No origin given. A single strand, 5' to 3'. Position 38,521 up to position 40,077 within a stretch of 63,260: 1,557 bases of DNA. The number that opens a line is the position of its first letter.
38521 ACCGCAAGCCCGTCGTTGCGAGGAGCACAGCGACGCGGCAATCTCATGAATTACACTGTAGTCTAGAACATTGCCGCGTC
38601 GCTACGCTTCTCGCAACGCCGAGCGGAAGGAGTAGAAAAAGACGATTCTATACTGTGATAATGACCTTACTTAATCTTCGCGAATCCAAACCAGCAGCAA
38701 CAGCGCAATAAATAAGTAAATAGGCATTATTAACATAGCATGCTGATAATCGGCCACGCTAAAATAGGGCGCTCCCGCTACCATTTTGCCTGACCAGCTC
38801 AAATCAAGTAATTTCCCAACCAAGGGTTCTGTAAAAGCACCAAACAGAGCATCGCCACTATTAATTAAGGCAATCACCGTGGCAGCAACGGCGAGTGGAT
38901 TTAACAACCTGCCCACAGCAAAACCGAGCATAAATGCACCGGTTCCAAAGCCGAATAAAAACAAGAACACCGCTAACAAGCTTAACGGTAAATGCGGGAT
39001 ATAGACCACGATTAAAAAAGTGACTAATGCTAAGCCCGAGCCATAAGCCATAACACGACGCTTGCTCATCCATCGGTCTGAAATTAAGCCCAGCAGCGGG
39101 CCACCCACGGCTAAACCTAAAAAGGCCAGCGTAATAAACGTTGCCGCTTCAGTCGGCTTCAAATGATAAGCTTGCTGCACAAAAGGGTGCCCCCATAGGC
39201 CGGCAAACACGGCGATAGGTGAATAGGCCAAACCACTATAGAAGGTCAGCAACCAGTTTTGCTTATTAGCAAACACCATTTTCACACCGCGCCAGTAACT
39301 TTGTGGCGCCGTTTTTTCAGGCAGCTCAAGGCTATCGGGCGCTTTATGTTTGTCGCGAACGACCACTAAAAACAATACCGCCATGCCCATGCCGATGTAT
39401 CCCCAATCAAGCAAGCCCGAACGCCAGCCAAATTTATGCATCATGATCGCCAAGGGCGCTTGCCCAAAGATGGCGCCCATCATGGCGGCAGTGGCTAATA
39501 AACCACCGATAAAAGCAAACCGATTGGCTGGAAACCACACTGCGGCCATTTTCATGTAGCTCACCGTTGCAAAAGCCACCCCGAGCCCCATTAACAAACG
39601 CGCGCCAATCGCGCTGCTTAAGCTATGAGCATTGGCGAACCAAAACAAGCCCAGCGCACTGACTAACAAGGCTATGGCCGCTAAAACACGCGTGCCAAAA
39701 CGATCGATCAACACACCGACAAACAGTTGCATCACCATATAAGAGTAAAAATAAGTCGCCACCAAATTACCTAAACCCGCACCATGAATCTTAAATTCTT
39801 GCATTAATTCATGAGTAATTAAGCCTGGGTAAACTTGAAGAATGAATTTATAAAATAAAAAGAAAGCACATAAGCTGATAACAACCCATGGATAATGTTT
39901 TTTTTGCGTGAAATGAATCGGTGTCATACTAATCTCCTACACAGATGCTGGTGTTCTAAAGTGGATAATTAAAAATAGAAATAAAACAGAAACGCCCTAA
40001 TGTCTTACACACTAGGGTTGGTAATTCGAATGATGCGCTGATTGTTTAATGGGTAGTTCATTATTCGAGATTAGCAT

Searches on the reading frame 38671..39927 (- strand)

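Call 17: search_protein_families(library=ncbifam, proteins=[window:38671-39927:-], max_evalue=0.00001)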
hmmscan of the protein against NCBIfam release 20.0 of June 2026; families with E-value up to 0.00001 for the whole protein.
window:38671-39927:- (418 aa): 12 families
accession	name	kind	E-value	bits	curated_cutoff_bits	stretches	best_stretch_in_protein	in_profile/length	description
TIGR00893.1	2A0114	subfamily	4.8e-30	104.8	395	1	40-373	19-369/399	D-galactonate transporter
TIGR00881.1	2A0104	subfamily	5.2e-23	81.7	407.75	1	36-380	16-377/379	phosphoglycerate transporter protein PgtP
TIGR00886.1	2A0108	subfamily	5.9e-14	51.9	311.7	1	19-328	7-337/368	NarK family nitrate/nitrite MFS transporter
NF049980.1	SfMCT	equivalog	2.6e-11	42.8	320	1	41-331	28-320/378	L-lactate MFS transporter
TIGR00895.1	2A0115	subfamily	1.5e-10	40.6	418.55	1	8-189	10-191/398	aromatic acid/H+ symport family MFS transporter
NF008654.0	PRK11652.1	equivalog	6.4e-09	35.2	479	1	40-350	34-326/397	multidrug efflux MFS transporter EmrD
NF053517.1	HbztTptrPcaK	equivalog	2.1e-07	30.3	770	1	10-190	14-194/437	4-hydroxybenzoate transporter PcaK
TIGR00710.1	efflux_Bcr_CflA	subfamily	2.3e-07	30.6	200.9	1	18-372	9-357/385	Bcr/CflA family efflux MFS transporter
TIGR00894.1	2A0114euk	subfamily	6.6e-07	28.2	626.45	1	52-196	78-225/465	Na(+)-dependent inorganic phosphate cotransporter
TIGR00890.1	2A0111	subfamily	7.8e-07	28.4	374.85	1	33-331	21-311/377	oxalate/formate antiport family MFS transporter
TIGR00880.1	2_A_01_02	superfamily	1.6e-06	28.3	131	1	55-188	3-136/141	multidrug resistance protein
NF008661.1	PRK11663.1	subfamily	3e-06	26.5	564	0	21-338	41-369/439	MFS transporter family glucose-6-phosphate receptor UhpC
